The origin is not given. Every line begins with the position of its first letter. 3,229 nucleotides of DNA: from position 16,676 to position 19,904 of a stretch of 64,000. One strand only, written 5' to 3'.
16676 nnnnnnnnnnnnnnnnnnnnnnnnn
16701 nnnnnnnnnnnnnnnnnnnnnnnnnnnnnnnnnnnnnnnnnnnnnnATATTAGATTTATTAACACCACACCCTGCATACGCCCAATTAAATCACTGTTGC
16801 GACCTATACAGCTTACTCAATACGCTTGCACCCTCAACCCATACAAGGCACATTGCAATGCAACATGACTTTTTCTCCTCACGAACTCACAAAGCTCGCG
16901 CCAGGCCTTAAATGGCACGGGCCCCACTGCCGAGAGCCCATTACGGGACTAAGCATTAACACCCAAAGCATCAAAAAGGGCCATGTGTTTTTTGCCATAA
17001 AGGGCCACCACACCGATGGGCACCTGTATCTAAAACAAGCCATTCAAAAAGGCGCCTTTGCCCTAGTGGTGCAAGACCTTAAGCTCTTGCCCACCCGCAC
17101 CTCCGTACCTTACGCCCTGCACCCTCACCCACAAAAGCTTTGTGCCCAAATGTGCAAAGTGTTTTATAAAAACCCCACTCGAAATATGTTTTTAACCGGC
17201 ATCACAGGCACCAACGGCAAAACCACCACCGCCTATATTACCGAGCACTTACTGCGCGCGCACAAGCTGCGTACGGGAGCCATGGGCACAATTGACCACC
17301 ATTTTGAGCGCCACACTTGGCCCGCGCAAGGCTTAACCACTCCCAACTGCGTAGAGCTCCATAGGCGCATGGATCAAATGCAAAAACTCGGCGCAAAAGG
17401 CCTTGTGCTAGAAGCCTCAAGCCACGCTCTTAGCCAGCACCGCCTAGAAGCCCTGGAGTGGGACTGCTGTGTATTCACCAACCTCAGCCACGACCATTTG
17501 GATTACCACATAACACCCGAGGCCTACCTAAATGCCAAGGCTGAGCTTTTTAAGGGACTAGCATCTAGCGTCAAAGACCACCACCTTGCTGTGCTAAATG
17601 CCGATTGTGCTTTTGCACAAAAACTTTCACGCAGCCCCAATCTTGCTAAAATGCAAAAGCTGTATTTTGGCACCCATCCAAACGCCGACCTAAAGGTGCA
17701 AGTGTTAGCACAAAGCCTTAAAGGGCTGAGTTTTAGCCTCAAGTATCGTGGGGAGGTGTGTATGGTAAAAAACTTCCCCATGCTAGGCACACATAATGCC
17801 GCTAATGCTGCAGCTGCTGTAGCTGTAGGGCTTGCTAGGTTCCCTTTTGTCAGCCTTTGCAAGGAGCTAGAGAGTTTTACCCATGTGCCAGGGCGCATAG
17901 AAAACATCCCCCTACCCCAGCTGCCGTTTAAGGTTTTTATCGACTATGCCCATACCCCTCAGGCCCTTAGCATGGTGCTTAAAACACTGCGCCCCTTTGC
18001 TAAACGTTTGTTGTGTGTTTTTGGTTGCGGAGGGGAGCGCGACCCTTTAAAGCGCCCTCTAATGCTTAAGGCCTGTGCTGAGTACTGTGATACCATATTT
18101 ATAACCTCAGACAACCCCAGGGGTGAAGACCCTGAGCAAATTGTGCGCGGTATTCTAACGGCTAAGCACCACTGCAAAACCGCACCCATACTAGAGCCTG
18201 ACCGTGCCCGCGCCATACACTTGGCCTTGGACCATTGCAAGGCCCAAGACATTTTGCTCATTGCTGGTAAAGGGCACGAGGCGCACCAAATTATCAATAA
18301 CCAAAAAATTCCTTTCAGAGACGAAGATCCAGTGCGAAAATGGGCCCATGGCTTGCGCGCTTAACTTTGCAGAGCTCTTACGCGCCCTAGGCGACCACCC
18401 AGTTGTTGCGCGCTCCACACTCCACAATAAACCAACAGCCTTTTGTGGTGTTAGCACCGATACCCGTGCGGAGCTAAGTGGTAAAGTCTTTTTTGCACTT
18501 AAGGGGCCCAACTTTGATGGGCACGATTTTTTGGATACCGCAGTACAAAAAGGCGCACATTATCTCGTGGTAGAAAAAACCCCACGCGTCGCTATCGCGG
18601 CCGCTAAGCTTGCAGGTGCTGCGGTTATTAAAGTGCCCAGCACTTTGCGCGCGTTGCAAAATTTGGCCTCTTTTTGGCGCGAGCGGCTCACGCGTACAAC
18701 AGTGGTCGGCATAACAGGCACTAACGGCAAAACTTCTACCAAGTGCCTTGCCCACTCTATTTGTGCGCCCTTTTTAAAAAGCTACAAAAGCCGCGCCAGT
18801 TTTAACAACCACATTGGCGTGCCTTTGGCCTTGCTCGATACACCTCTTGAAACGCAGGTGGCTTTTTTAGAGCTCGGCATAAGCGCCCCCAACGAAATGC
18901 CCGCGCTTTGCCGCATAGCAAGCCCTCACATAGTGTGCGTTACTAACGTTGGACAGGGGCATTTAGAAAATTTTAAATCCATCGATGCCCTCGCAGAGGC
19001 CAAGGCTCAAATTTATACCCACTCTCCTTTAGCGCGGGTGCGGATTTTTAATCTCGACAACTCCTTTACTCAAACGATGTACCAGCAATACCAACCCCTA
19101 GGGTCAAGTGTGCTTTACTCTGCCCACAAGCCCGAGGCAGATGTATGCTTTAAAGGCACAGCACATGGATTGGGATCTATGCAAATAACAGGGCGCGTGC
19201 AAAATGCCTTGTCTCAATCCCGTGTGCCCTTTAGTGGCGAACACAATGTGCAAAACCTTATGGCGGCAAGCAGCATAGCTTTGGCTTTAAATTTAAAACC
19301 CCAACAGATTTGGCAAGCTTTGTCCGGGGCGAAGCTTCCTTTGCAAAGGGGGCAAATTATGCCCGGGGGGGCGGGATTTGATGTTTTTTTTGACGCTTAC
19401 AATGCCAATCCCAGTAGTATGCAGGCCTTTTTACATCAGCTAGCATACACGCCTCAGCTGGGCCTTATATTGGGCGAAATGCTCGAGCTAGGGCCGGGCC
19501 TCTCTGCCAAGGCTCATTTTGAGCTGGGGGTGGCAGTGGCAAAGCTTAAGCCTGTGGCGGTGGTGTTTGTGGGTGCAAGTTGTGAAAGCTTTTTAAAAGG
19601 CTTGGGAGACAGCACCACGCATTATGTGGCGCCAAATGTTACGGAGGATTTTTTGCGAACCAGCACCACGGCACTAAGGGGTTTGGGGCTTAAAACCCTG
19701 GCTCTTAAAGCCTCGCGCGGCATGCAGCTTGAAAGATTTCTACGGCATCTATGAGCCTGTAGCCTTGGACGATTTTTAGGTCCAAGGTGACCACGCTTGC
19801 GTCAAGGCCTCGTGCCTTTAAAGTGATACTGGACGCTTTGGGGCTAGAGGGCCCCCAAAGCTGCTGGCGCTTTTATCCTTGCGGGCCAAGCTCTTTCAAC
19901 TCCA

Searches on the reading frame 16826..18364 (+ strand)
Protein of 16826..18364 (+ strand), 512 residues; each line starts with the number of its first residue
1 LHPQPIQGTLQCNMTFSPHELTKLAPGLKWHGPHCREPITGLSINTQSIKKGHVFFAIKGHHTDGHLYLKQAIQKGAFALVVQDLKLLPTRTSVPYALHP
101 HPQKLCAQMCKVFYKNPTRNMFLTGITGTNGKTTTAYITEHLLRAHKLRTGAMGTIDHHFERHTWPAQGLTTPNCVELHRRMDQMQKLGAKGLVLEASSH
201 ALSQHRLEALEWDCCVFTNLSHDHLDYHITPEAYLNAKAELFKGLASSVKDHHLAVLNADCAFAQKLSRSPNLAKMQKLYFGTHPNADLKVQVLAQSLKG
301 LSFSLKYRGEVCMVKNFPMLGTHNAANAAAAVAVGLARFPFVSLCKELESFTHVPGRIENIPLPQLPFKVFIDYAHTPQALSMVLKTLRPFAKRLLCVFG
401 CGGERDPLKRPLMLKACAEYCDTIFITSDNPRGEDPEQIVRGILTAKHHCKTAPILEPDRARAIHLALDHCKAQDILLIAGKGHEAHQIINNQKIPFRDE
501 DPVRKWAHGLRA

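Call 21: search_protein_families(library=pfam, proteins=[window:16826-18364:+])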
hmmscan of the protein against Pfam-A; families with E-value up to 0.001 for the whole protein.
window:16826-18364:+ (512 aa): 3 families
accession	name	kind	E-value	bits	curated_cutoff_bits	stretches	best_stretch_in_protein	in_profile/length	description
PF08245.18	Mur_ligase_M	-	3.8e-46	158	24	1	126-334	1-199/200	Mur ligase middle domain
PF02875.26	Mur_ligase_C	-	3.9e-27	96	28.4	1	356-483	1-127/127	Mur ligase, glutamate ligase domain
PF01225.30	Mur_ligase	-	2.6e-07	31.3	21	1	39-86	2-54/95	Mur ligase family, catalytic domain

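Call 25: find_homologous_proteins(query=window:16826-18364:+, max_evalue=1e-30)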
Query window:16826-18364:+ (512 aa): 8000 proteins with E <= 1e-30 among 8000 candidates; the best 120 are listed.
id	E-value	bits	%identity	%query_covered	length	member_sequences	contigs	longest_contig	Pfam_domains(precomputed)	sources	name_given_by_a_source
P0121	0.0e+0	1170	100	97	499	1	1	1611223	PF02875.27,PF08245.19,PF01225.31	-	-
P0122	7.1e-101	357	41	92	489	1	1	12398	PF02875.27,PF08245.19,PF01225.31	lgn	-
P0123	7.4e-100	353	40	94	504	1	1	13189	PF02875.27,PF08245.19,PF01225.31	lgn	-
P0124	1.2e-99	353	42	91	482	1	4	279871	PF02875.27,PF08245.19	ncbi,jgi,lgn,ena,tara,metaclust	tara:strand:+ start:1354 stop:2802 length:1449 start_codon:yes stop_codon:yes gene_type:complete|met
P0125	2.2e-99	352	39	93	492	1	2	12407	PF02875.27,PF08245.19,PF01225.31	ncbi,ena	-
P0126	8.8e-99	350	38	99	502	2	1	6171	PF02875.27,PF08245.19,PF01225.31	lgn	-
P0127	1.2e-96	343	40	90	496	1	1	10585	PF02875.27,PF08245.19,PF01225.31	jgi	-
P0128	2.0e-96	342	40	93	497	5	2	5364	PF02875.27,PF08245.19,PF01225.31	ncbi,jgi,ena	jgi:UDP-N-acetylmuramoyl-L-alanyl-D-glutamate--2,6-diaminopimelate ligase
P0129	3.0e-96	341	39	91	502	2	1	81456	PF02875.27,PF08245.19,PF01225.31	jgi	-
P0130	3.3e-96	341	40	91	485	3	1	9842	PF02875.27,PF08245.19,PF01225.31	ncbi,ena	ncbi:MAG: UDP-N-acetylmuramoyl-L-alanyl-D-glutamate--2,6-diaminopimelate ligase [Chlamydiota bacteri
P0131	4.4e-96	341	38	96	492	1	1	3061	PF02875.27,PF08245.19,PF01225.31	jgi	jgi:UDP-N-acetylmuramoyl-L-alanyl-D-glutamate--2,6-diaminopimelate ligase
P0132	9.7e-96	340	40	90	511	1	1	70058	PF02875.27,PF08245.19,PF01225.31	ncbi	-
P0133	1.2e-95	339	40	92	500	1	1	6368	PF02875.27,PF08245.19,PF01225.31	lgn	-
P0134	1.4e-95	339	39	95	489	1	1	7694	PF02875.27,PF08245.19,PF01225.31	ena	-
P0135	2.5e-95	338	40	91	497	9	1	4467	PF02875.27,PF08245.19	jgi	jgi:UDP-N-acetylmuramoyl-L-alanyl-D-glutamate--2,6-diaminopimelate ligase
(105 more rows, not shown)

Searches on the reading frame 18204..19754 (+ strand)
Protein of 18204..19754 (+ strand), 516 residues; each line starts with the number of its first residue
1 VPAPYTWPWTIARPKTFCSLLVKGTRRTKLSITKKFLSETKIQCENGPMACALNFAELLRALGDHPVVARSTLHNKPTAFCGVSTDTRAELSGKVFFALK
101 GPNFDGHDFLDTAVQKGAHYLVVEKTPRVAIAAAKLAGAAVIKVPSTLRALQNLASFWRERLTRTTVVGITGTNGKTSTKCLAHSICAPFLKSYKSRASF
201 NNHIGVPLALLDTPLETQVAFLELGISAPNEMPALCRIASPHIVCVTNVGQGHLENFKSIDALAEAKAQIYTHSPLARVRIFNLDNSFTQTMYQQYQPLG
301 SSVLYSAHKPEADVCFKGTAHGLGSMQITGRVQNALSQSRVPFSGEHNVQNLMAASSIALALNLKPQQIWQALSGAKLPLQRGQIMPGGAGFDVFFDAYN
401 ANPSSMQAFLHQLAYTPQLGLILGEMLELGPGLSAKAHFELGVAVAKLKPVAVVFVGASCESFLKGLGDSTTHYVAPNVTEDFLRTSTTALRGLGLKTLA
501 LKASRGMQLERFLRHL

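Call 42: search_protein_families(library=pfam, proteins=[window:18204-19754:+])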
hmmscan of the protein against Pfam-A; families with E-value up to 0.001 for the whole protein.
window:18204-19754:+ (516 aa): 3 families
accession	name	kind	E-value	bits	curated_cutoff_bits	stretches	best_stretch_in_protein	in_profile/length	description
PF08245.18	Mur_ligase_M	-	1.3e-32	113.9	24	1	170-357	1-198/200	Mur ligase middle domain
PF01225.30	Mur_ligase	-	5.5e-07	30.3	21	1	82-157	4-93/95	Mur ligase family, catalytic domain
PF02875.26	Mur_ligase_C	-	6.5e-07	30.7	28.4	1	382-457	2-76/127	Mur ligase, glutamate ligase domain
